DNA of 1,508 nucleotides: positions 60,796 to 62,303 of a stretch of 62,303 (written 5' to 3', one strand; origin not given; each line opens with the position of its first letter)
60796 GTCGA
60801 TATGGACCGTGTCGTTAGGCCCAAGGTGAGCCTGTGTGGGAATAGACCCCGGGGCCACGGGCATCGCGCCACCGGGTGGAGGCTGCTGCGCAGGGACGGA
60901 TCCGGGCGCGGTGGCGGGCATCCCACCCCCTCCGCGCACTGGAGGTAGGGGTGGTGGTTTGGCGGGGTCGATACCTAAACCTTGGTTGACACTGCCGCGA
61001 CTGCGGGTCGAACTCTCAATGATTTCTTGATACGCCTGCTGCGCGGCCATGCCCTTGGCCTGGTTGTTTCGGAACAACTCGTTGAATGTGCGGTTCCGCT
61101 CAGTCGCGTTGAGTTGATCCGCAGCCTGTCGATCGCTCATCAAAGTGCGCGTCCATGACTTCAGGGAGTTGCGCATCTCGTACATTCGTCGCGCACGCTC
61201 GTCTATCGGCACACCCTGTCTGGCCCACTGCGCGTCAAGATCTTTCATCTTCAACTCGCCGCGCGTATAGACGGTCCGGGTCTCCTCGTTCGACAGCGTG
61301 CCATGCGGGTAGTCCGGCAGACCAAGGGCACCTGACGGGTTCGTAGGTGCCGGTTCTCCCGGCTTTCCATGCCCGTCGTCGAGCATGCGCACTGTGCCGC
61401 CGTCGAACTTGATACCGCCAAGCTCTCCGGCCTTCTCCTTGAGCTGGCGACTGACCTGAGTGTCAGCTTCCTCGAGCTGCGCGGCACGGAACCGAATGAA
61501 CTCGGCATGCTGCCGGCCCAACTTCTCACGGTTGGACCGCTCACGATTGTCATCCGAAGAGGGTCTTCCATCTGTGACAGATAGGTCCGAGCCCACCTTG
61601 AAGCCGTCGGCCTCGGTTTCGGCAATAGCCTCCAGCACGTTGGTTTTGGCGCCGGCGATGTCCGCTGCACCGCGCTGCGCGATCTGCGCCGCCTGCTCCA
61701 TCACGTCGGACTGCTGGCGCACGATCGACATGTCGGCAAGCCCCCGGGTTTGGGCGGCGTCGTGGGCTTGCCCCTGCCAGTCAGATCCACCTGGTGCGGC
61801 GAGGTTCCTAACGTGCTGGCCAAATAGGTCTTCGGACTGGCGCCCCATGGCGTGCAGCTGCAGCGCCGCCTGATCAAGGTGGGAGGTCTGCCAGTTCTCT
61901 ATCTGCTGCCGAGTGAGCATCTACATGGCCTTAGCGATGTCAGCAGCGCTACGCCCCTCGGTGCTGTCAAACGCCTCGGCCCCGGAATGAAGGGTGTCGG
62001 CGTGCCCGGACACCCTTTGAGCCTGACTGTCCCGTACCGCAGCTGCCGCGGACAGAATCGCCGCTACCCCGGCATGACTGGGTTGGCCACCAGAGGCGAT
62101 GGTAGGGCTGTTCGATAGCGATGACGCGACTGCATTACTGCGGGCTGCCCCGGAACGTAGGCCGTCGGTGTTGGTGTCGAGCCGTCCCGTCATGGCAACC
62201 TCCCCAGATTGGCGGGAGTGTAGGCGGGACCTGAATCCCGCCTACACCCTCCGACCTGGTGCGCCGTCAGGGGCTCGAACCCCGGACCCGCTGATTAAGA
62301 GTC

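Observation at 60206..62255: attR-proximal WXG100 cassette whose large protein ends at a single in-frame TGA, followed by two paralogous small genes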

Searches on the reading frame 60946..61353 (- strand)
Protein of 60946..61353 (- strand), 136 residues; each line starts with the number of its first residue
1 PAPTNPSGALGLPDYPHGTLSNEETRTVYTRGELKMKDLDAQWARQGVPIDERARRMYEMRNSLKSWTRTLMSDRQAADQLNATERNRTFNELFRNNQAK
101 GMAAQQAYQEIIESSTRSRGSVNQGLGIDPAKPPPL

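Call 25: search_protein_representatives(alignment_id=A2)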
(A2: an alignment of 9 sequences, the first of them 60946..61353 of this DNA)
Query: 9 sequences, 123 profile positions. Proteins with E-value up to 0.001 (for the whole library): 1252; up to 1e-10: 550; up to 1e-30: 63. The best 150 are listed.
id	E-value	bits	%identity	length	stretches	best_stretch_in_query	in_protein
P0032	8.3e-147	497.5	-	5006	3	1-123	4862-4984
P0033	5.3e-144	488.4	-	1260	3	1-123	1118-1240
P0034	9.1e-143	484.4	-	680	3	1-123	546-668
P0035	1.0e-140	477.8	-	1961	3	1-123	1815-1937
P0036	2.9e-139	473.1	-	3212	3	1-123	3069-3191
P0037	1.9e-136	464.0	-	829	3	2-123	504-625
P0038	1.6e-135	461.0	-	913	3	1-123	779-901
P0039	1.9e-134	457.6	-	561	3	1-123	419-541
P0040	1.7e-131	448.0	-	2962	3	1-123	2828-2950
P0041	7.4e-130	442.7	-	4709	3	1-123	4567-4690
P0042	4.0e-129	440.4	-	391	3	1-123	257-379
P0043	1.1e-127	435.7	-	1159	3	1-123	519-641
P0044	1.5e-94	328.7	-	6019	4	3-107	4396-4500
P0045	1.2e-81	287.0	-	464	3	3-107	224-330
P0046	2.8e-81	285.8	-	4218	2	1-123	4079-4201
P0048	6.8e-55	200.6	-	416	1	1-123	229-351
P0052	8.3e-52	190.7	-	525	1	1-123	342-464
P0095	8.9e-29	116.3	-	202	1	4-117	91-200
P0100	5.4e-28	113.8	-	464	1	4-117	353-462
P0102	9.2e-28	113.0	-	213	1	5-117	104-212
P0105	1.3e-27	112.5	-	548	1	2-117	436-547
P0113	2.6e-27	111.5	-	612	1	5-118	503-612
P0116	4.6e-27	110.7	-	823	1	6-117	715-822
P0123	2.8e-26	108.2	-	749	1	5-117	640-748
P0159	6.0e-24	100.7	-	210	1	5-116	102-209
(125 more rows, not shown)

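Call 26: search_protein_families(library=pfam, proteins=[P0033, P0034, P0048, P0052, P0100, P0105, P0113, P0116, P0123, P0095], max_evalue=0.01)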
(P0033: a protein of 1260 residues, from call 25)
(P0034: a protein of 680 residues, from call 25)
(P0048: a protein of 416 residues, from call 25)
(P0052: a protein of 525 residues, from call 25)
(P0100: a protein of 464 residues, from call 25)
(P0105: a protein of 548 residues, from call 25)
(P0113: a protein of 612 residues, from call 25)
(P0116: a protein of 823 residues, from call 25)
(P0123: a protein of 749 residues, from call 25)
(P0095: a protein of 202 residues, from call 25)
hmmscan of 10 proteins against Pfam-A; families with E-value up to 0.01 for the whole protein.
P0033 (1260 aa): 3 families
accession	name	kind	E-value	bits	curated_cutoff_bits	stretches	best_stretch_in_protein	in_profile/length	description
PF06259.18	Abhydrolase_8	-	1e-18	68.1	20.5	1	29-208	1-172/178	Alpha/beta hydrolase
PF15644.12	Gln_amidase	-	2.3e-10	42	24.1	2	782-843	53-112/114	Papain fold toxin 1, glutamine deamidase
PF17944.6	Arg_decarbox_C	-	0.0026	18.7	23.3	0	932-965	16-50/51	Arginine decarboxylase C-terminal helical extension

P0034 (680 aa): 0 families

P0048 (416 aa): 0 families

P0052 (525 aa): 2 families
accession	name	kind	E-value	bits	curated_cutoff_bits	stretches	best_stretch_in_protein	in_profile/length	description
PF00823.25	PPE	-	6.3e-14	52.8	26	1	131-281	10-157/165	PPE family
PF00934.25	PE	-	6.5e-09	36.4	22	1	11-86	15-91/91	PE family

P0100 (464 aa): 0 families

P0105 (548 aa): 0 families

P0113 (612 aa): 1 family
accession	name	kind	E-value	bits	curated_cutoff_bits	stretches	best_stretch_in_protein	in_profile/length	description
PF05593.20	RHS_repeat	-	7.8e-31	106.3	22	5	166-202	1-38/38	RHS Repeat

P0116 (823 aa): 2 families
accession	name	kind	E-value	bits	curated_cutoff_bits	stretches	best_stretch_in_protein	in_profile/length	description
PF05593.20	RHS_repeat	-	9.2e-24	83.7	22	2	43-79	1-37/38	RHS Repeat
PF22807.2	TrAA12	-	0.00079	18.3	30.9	1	81-219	315-434/463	TrAA12-like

P0123 (749 aa): 0 families

P0095 (202 aa): 0 families

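Call 32: search_protein_families(library=ncbifam, proteins=[P0113, P0100], max_evalue=0.1)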
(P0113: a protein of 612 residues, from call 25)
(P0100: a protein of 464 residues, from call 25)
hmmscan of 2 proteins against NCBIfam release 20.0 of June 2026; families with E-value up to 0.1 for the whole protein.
P0113 (612 aa): 3 families
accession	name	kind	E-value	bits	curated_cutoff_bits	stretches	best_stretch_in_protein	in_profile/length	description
NF041261.1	RHS_core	equivalog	4.2e-28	97.7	2000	2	47-290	532-769/1261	RHS element core protein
TIGR03696.1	Rhs_assc_core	domain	1.1e-24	86.7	32.5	1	335-415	1-76/76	RHS repeat-associated core domain-containing protein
TIGR01643.1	YD_repeat_2x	repeat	6.6e-17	61.3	15.8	2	166-202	1-38/42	YD repeat-containing protein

P0100 (464 aa): 0 families

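Call 43: predict_structure(alignment_id=A3)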
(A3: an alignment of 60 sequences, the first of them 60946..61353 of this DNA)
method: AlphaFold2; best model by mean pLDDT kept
length: 136 residues; sequences in the alignment: 60
mean_pLDDT: 96.0   pTM: 0.88
mean pLDDT of the five models: 96.0, 95.7, 95.3, 95.1, 94.8
residues with pLDDT >= 90: 131; 70-90: 2; 50-70: 3; < 50: 0
segments of 3 or more residues with pLDDT < 50: none
pLDDT, mean of each block of 10 residues (from residue 1): 81 97 97 98 98 98 97 98 96 98 98 97 96 95
secondary structure, 60 per line:
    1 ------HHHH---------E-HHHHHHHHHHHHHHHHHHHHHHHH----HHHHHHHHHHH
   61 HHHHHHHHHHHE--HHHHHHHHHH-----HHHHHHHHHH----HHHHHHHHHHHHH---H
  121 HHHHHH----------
elements in order: H7-10 H22-45 H50-71 H75-84 H90-99 H104-116 H120-126

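Call 53: search_solved_structures(query=A3, max_evalue=10, show_alignments=2)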
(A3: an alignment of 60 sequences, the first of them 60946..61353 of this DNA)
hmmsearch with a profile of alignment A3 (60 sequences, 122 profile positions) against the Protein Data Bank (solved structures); distinct sequences matched with E-value up to 10: 3.
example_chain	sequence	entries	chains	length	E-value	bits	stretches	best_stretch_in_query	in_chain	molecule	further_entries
3aqs_A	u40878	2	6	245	0.52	13.5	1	29-65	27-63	Bacterial regulatory proteins, tetR family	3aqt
7tbl_k1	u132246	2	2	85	0.88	12.8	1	33-81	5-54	NUP62 CCS1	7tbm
8vd6_A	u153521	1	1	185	3.5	10.9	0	48-71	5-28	CAP REPEAT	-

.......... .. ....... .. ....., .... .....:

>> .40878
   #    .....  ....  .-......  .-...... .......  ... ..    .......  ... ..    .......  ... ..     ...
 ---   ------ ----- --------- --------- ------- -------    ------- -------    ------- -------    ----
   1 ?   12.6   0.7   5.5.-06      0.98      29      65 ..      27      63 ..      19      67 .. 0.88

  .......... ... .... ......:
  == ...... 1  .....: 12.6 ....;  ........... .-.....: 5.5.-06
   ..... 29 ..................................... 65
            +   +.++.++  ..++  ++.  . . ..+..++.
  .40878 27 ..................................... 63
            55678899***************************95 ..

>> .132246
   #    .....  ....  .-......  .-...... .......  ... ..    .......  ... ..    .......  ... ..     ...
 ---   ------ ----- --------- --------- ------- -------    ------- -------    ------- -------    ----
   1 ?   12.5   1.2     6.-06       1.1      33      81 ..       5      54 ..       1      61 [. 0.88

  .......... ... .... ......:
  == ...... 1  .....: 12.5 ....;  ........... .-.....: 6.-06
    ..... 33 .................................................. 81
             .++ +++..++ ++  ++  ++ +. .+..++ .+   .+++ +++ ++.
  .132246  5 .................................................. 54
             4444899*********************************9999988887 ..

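Call 54: fold_search(model_id=the predicted structure, library=pdb)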
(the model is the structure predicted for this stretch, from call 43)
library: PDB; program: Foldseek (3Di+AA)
matches with E <= 10: 26; with E <= 0.001: 0
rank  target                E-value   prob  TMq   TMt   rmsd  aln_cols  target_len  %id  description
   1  8gjg_A                3.7e+00  0.05  0.21  0.19  14.2       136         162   11  De novo design of high-affinity protein binders to bioactive helical peptides (released 2024-01-10)
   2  4lmx_D                3.9e+00  0.05  0.24  0.19  12.6       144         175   12  Light harvesting complex PE555 from the cryptophyte Hemiselmis andersenii CCMP644 (released 2014-06-18)
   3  4lm6_B                4.8e+00  0.04  0.23  0.19  12.5       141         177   16  Light harvesting complex PC612 from the cryptophyte Hemiselmis virescens M1635 (released 2014-06-18)
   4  7s96_B                5.0e+00  0.05  0.23  0.19  12.1       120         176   14  Structure of the Light Harvesting Complex PC577 from Hemiselmis pacifica (released 2022-02-09)
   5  4lmx_B                5.0e+00  0.05  0.24  0.19  12.8       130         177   11  Light harvesting complex PE555 from the cryptophyte Hemiselmis andersenii CCMP644 (released 2014-06-18)
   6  4p2l_A                5.9e+00  0.05  0.24  0.10   8.4       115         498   13  Quiescin Sulfhydryl Oxidase from Rattus norvegicus (released 2014-06-25)
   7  7ap5_BBB              6.2e+00  0.06  0.24  0.18  12.6       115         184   14  Crystal structure of phycoerythrin from cyanobacterium Nostoc sp. WR13 contains multiple stacks of hexameric assembl (released 2021-11-17)
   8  5gpc_B                6.8e+00  0.07  0.28  0.22   8.8       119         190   12  Structural analysis of fatty acid degradation regulator FadR from Bacillus halodurans (released 2017-03-01)
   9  7t89_B                6.8e+00  0.04  0.24  0.20  12.6       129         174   12  Light harvesting complex Phycocyanin PC577 from the cryptophyte Hemiselmis pacifica CCMP 706 (released 2023-02-15)
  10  4lmx_F                6.8e+00  0.03  0.24  0.19  12.6       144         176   12  Light harvesting complex PE555 from the cryptophyte Hemiselmis andersenii CCMP644 (released 2014-06-18)
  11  3zta                  7.6e+00  0.09  0.27  0.27   8.4        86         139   22  The bacterial stressosome: a modular system that has been adapted to control secondary messenger signaling (released 2012-02-22)
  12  7t8s_A                7.6e+00  0.03  0.24  0.20  12.7       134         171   15  Light Harvesting complex phycoerythrin PE 566, from the cryptophyte Cryptomonas pyrenoidifera (released 2023-02-15)
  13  7ssf_H                7.6e+00  0.03  0.23  0.19  12.5       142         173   14  Light harvesting phycobiliprotein HaPE560 from the cryptophyte Hemiselmis andersenii CCMP644 (released 2023-10-25)
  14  7lix_B                8.0e+00  0.03  0.22  0.19  11.9       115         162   14  CaRSP1 and scaffolded phycoerythrin beta subunits from the phycobilisome of Porphyridium purpureum (released 2021-04-07)
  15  8rgx_A                8.4e+00  0.09  0.32  0.39   7.0       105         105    8  Cryo-EM structure of the Bacterial Proteasome Activator Bpa of Mycobacterium tuberculosis (released 2025-04-02)
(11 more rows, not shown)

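Call 59: find_homologous_proteins(query=A3, max_evalue=0.00001)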
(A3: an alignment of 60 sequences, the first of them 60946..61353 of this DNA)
Query A3 (60 sequences) (136 aa, profile of the alignment): 97 proteins with E <= 0.00001 among 1570 candidates.
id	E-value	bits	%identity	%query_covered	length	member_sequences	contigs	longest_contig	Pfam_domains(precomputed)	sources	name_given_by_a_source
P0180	2.7e-61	223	51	86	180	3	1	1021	-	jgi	jgi:hypothetical protein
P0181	1.3e-58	214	50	86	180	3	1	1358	-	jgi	jgi:hypothetical protein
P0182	4.3e-58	212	55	90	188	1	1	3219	-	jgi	jgi:hypothetical protein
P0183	8.2e-55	202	52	85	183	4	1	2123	-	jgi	jgi:PII-like signaling protein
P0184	3.7e-48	180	53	97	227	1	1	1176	-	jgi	jgi:hypothetical protein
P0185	2.8e-46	174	51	85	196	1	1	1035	PF00106.32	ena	-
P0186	6.9e-44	167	40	82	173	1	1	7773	-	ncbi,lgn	-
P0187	1.8e-43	165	42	82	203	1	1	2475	-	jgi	-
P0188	3.8e-43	164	40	82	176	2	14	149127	-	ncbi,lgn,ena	-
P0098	4.1e-43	164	40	82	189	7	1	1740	-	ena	-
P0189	4.6e-43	164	38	82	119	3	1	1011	-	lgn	-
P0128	5.1e-43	164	35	82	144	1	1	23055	-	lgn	-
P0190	5.3e-43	164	42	82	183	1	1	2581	-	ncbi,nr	ncbi:MAG: hypothetical protein K2O16_10615 [Lachnospiraceae bacterium]|nr:hypothetical protein [Lach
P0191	5.5e-43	164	40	82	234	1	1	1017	-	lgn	-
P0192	5.8e-43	164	41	82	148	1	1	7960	-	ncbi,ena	-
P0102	3.0e-42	161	41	82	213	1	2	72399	-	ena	-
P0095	8.3e-42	160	39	82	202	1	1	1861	-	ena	-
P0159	1.6e-38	149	32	82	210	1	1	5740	-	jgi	jgi:filamentous hemagglutinin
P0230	8.0e-35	137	40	82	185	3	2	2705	PF07591.16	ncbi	-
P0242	8.6e-31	124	30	91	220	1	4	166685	-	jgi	jgi:hypothetical protein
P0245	3.8e-27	113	57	58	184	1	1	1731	PF23720.2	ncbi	-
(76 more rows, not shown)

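Call 61: find_encoding_contigs(protein=P0188, flank=4000, max_places=3)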
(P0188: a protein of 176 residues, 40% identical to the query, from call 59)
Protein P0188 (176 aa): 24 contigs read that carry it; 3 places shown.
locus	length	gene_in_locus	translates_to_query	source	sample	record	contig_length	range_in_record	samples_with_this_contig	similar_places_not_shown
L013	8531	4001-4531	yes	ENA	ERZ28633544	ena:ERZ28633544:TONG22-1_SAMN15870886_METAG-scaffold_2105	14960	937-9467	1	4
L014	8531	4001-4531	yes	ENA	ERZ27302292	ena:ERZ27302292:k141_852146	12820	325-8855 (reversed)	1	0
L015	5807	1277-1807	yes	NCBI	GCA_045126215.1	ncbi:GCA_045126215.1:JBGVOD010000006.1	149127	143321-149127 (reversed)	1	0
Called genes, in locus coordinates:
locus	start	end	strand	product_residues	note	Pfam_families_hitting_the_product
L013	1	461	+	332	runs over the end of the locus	PF13274:SocA_Panacea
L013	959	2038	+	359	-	PF00892:EamA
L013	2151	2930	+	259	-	PF01381:HTH_3, PF12844:HTH_19 (faint), PF13560:HTH_31 (weak), PF13274:SocA_Panacea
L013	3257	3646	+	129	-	-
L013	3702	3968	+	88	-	-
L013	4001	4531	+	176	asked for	-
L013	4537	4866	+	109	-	-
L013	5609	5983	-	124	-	-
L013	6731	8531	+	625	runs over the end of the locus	PF13727:CoA_binding_3, PF01370:Epimerase, PF02719:Polysacc_synt_2, PF04321:RmlD_sub_bind, PF01073:3Beta_HSD, PF16363:GDP_Man_Dehyd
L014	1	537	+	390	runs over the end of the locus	PF13274:SocA_Panacea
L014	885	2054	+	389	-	PF00892:EamA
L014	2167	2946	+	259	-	PF01381:HTH_3, PF12844:HTH_19 (faint), PF13560:HTH_31 (weak), PF13274:SocA_Panacea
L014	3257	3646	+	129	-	-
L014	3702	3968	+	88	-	-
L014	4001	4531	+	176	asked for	-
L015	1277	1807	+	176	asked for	-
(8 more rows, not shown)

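Call 62: find_encoding_contigs(protein=P0102, flank=4000, max_places=2)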
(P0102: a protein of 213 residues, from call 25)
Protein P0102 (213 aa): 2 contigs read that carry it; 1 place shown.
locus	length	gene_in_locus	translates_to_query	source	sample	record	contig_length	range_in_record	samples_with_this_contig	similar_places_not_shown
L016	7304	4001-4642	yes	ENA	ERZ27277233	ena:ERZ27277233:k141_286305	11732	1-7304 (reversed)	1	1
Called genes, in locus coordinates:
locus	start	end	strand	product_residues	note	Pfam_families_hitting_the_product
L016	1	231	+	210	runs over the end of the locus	PF02677:QueH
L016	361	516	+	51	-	-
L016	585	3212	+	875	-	PF01411:tRNA-synt_2c, PF07973:tRNA_SAD, PF02272:DHHA1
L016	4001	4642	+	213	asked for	-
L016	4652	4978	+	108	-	-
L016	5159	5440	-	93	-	-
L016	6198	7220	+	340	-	PF01548:DEDD_Tnp_IS110, PF02371:Transposase_20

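Call 64: search_protein_families(library=pfam, proteins=[P0230, P0159, P0242], max_evalue=0.1)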
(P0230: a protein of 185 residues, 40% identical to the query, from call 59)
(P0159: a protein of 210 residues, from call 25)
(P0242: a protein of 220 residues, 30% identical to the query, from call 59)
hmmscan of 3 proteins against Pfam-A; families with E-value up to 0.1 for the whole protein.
P0230 (185 aa): 2 families
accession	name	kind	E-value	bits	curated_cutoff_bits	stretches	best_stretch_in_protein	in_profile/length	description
PF07591.16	PT-HINT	-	5.8e-06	27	27.7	1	2-71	64-137/137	Pretoxin HINT domain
PF14890.11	Intein_splicing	-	0.0058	16.9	35.8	0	38-70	125-155/155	Intein splicing domain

P0159 (210 aa): 1 family
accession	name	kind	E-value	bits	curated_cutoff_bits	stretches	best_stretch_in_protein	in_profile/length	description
PF14825.11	CFAP77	-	0.018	15.3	24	1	83-168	77-150/157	Cilia- and flagella-associated protein 77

P0242 (220 aa): 1 family
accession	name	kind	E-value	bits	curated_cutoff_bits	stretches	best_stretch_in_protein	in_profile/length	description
PF19955.5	EAD1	-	0.054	14.4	24.2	1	149-214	21-82/90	Effector-associated domain 1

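Call 86: find_encoding_contigs(protein=P0245, flank=2000, max_places=2)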
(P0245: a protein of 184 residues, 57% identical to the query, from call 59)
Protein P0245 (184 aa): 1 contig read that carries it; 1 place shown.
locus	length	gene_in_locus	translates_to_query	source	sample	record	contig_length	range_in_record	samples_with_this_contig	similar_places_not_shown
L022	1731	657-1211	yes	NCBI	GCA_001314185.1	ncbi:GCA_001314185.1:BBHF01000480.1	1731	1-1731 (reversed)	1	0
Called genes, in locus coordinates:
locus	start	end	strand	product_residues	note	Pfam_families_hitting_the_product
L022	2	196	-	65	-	?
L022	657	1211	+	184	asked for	PF23720:DUF7161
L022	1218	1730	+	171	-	?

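Call 88: search_protein_families(library=pfam, alignment_id=A3, max_evalue=0.01)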
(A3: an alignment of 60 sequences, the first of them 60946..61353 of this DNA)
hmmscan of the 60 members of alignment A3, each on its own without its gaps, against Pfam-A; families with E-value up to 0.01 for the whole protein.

A. member 1, window:60946-61353:- (136 aa): 0 families

B. families by the number of members that match (of 60 scanned): 6 families
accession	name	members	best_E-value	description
PF24901.1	HTH_MCM7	1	0.00027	DNA replication licensing factor MCM7, winged helix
PF02583.22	Trns_repr_metal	1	0.0042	Metal-sensitive transcriptional repressor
PF22294.1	DUF6966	1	0.0059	Domain of unknown function (DUF6966)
PF01527.26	HTH_Tnp_1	1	0.0092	Transposase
PF00261.25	Tropomyosin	1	0.0097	Tropomyosin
PF14795.11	Leucyl-specific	1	0.01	Leucine-tRNA synthetase-specific domain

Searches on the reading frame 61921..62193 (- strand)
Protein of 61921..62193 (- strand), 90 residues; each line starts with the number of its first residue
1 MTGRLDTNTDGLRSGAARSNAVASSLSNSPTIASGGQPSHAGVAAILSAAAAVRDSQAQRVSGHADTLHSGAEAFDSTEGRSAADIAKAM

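Call 5: search_protein_families(library=pfam, proteins=[window:61921-62193:-], max_evalue=1)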
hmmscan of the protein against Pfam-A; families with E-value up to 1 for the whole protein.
window:61921-62193:- (90 aa): 2 families
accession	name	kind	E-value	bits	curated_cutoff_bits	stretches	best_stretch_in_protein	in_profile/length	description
PF10824.14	T7SS_ESX_EspC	-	0.018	15.9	23.5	1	1-86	1-98/100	Excreted virulence factor EspC, type VII ESX diderm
PF00691.25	OmpA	-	0.44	11.4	27.2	1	48-83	19-58/98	OmpA family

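Call 32: search_protein_families(library=ncbifam, proteins=[window:61921-62193:-], max_evalue=0.1)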
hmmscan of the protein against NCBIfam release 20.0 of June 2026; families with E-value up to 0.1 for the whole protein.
window:61921-62193:- (90 aa): 0 families

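Call 71: search_protein_families(library=phrogs, proteins=[window:61921-62193:-], max_evalue=0.01)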
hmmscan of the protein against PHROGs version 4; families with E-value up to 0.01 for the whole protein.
window:61921-62193:- (90 aa): 0 families
